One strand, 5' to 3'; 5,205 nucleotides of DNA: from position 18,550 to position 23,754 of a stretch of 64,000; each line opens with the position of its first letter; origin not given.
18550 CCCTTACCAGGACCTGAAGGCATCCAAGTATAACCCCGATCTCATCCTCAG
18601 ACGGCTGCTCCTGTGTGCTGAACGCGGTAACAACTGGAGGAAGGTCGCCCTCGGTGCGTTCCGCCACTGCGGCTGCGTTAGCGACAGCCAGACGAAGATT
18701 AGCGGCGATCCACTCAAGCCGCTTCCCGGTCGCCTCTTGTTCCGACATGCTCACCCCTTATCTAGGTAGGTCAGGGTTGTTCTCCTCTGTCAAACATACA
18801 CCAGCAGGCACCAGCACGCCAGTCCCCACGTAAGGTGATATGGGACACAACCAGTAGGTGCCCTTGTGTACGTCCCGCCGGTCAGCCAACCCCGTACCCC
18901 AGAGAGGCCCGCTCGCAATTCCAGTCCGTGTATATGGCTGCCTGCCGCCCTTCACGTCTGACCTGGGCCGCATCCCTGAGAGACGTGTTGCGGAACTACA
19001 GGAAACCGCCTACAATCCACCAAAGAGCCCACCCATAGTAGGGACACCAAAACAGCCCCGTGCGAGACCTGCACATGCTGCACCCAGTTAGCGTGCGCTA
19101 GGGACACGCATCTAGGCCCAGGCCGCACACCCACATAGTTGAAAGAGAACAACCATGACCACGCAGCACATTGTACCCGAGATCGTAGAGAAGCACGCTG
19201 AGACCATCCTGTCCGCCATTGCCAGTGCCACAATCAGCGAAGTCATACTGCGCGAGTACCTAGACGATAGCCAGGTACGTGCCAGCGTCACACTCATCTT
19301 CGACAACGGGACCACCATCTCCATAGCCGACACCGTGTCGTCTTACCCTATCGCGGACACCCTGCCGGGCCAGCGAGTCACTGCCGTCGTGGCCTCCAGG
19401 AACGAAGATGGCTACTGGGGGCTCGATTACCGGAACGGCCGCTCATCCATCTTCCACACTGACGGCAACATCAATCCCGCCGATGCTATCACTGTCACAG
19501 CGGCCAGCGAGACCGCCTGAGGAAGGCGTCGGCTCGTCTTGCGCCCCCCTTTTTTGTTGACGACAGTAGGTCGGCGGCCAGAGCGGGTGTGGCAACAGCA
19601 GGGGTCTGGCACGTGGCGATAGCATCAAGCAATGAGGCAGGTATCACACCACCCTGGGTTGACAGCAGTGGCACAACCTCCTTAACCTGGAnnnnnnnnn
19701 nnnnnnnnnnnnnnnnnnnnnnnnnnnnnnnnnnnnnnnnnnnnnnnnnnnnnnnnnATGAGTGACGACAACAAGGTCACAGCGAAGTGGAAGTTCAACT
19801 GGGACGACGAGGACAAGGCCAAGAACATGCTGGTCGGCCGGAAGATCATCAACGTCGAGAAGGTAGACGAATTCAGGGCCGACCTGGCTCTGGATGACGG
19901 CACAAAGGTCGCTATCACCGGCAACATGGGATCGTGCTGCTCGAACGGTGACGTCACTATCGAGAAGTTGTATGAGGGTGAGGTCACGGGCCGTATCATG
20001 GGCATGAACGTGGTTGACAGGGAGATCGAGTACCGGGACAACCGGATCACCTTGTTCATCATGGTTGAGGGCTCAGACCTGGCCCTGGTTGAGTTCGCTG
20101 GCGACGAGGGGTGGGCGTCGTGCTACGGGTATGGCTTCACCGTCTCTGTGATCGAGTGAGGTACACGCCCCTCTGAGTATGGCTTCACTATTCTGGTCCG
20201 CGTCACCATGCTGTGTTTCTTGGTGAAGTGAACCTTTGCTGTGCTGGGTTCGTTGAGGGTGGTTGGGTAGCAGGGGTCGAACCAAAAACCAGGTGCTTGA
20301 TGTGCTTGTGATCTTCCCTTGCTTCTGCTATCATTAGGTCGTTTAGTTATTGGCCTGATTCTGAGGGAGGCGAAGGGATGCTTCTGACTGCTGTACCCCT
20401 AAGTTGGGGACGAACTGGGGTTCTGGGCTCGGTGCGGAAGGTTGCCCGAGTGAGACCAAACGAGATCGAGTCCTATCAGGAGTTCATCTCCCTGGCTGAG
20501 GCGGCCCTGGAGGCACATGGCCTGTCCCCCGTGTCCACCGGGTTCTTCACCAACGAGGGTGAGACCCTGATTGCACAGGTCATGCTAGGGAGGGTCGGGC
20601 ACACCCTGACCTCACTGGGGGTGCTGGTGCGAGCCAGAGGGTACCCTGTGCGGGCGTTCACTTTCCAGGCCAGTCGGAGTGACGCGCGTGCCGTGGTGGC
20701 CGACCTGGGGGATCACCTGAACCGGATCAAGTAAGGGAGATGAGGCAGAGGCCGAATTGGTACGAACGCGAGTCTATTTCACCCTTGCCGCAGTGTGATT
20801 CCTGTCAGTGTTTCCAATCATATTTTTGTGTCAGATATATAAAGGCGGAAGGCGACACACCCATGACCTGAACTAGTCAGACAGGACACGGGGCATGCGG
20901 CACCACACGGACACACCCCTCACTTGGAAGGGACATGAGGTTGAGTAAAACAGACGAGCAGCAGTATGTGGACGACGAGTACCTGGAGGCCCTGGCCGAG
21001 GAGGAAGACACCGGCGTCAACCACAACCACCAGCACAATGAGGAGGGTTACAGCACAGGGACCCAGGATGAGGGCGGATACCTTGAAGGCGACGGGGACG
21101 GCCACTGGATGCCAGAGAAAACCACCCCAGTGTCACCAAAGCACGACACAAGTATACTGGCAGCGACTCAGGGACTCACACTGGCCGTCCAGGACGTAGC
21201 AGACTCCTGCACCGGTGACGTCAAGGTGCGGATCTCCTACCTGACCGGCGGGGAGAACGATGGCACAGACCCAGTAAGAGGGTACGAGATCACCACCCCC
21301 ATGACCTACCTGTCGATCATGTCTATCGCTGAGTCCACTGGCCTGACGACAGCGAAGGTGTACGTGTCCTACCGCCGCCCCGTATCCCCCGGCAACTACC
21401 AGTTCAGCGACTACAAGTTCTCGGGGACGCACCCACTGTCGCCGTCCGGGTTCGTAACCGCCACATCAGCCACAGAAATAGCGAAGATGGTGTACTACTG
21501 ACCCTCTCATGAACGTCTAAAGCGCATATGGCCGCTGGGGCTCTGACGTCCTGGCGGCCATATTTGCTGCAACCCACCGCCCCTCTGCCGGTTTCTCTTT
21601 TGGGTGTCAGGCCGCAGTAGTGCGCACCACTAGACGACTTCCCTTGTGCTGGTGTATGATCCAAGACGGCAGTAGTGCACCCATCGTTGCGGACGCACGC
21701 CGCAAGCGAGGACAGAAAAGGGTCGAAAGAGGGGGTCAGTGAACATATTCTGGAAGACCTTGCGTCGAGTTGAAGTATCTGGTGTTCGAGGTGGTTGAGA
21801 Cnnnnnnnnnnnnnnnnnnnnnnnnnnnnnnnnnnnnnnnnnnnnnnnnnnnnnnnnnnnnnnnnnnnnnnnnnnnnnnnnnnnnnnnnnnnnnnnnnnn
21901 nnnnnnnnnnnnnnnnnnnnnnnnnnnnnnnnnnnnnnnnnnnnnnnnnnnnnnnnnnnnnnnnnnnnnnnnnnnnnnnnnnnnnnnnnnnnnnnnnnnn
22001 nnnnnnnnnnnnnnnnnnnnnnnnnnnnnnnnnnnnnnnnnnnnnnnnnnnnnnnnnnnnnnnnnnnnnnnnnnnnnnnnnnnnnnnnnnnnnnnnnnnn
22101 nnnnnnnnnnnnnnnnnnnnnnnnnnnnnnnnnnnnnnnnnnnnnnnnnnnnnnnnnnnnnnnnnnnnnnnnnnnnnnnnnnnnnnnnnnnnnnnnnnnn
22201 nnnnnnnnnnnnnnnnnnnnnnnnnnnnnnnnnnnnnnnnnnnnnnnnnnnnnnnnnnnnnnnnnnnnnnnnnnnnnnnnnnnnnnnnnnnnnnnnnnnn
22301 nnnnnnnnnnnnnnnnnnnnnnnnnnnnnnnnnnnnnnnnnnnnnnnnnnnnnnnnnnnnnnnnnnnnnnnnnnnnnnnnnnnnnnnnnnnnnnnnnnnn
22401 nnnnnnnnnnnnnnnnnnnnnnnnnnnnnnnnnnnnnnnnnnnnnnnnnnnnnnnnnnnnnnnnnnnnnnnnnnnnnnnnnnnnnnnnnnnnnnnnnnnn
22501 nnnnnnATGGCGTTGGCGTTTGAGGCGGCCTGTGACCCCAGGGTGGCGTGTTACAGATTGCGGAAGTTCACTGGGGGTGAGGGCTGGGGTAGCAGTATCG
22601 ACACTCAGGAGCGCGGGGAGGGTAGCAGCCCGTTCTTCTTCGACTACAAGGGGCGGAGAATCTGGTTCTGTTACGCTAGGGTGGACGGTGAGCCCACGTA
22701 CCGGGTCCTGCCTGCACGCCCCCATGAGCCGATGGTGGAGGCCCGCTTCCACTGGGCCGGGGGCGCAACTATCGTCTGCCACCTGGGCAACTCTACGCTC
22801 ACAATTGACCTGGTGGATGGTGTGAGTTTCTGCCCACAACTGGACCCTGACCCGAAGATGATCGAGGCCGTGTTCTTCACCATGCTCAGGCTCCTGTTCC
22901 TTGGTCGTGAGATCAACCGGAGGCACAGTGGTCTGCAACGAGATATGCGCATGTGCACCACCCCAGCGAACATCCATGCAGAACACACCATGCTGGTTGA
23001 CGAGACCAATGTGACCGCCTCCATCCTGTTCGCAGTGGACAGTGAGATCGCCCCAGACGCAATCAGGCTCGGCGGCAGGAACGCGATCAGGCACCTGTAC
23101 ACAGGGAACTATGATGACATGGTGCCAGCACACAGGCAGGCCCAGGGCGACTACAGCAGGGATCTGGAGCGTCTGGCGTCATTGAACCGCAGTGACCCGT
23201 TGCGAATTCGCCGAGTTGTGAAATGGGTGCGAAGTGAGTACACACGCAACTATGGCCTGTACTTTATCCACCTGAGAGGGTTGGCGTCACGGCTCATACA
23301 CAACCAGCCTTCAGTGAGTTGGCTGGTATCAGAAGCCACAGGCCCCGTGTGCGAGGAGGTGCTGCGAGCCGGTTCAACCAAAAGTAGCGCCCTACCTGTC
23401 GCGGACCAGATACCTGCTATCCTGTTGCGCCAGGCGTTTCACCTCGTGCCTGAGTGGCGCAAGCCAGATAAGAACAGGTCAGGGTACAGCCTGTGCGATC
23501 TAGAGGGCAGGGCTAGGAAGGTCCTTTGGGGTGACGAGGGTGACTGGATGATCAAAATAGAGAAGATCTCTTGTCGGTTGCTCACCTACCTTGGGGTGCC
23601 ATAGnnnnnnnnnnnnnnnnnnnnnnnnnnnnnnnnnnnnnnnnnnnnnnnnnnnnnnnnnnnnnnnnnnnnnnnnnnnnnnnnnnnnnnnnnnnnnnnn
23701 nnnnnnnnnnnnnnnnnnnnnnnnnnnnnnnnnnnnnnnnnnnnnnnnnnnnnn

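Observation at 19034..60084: Plus-strand-only motif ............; one copy is identical to the T7-class promoter core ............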

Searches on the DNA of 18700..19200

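Call 74: search_rna_families(source=window, start=18700, end=19200, threshold=evalue, max_evalue=1)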
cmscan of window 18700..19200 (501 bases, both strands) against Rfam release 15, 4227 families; matches with E-value up to 1: 0.
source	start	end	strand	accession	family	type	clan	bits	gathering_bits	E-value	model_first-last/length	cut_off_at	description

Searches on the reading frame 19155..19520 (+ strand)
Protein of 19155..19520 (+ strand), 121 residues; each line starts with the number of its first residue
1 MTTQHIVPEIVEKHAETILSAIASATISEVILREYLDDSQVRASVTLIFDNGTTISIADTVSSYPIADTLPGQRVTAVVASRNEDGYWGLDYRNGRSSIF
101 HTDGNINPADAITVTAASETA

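Call 33: search_protein_families(library=pfam, proteins=[window:19155-19520:+], max_evalue=0.05)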
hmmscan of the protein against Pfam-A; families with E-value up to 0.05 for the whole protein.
window:19155-19520:+ (121 aa): 0 families

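Call 88: find_encoding_contigs(protein=window:19155-19520:+, flank=3000, max_places=10)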
Protein window:19155-19520:+ (121 aa): 23 contigs read that carry it; 10 places shown.
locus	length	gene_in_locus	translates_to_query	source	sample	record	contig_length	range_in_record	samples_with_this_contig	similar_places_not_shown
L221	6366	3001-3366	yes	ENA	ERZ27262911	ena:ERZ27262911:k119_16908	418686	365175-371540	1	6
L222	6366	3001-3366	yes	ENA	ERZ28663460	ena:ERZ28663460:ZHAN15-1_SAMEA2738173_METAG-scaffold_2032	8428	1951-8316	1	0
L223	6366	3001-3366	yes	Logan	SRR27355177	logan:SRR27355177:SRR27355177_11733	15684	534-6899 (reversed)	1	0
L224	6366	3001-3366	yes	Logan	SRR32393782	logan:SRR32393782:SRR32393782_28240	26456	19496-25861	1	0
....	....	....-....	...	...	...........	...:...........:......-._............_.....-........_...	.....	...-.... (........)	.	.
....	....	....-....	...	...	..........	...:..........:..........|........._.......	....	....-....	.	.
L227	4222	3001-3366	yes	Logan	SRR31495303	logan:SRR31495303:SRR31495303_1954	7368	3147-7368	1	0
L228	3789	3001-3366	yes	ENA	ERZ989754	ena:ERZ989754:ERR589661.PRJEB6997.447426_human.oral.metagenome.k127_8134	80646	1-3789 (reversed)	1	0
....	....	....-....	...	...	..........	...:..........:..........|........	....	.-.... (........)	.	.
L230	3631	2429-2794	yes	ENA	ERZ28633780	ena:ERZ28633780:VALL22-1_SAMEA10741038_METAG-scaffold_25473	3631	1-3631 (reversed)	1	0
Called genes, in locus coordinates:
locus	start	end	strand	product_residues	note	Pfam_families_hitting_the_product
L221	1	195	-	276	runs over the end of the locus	-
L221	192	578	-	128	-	-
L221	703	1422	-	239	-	-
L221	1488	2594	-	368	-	-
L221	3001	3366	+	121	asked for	-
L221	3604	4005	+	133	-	PF24240:DUF7448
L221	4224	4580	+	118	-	-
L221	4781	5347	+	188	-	-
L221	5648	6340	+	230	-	-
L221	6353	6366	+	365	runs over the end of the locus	-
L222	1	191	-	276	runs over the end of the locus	-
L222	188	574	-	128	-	-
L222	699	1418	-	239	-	-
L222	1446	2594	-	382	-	-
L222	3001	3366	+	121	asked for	-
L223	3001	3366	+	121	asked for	-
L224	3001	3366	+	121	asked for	-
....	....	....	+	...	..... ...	-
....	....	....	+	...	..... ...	-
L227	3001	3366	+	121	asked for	-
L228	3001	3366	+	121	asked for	-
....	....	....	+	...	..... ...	-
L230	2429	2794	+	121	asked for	-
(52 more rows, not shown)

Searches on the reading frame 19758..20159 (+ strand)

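Call 33: search_protein_families(library=pfam, proteins=[window:19758-20159:+], max_evalue=0.05)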
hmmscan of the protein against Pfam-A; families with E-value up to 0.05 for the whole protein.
window:19758-20159:+ (133 aa): 1 family
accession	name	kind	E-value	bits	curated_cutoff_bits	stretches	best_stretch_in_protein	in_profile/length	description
PF24240.1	DUF7448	-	1.1e-08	35.9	27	1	24-128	2-103/104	Domain of unknown function (DUF7448)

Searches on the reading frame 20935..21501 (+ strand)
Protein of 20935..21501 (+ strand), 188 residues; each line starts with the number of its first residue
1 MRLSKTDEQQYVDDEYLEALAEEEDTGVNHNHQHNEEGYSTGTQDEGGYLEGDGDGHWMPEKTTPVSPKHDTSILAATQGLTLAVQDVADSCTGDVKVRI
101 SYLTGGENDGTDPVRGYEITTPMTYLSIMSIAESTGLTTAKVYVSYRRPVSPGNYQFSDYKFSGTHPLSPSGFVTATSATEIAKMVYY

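Call 49: search_protein_families(library=pfam, proteins=[window:20935-21501:+], max_evalue=0.01)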
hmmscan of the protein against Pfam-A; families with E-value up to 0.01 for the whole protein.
window:20935-21501:+ (188 aa): 0 families

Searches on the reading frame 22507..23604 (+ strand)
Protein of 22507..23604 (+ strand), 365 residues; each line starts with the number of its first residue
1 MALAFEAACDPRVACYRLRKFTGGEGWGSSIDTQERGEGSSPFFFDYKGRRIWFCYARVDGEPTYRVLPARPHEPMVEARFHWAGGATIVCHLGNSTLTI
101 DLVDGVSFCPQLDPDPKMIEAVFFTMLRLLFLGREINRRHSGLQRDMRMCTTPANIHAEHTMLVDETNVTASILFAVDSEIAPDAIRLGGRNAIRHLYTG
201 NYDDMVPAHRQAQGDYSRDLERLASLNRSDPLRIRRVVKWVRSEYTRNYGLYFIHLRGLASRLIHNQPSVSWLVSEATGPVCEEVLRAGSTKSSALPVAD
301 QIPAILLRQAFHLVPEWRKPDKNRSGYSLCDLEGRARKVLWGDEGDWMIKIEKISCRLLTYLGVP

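Call 8: search_protein_families(library=pfam, proteins=[window:22507-23604:+], max_evalue=0.01)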
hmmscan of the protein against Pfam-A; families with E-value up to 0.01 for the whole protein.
window:22507-23604:+ (365 aa): 0 families

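Call 9: search_protein_families(library=phrogs, proteins=[window:22507-23604:+], max_evalue=0.01)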
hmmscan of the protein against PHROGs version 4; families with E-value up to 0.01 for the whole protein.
window:22507-23604:+ (365 aa): 0 families
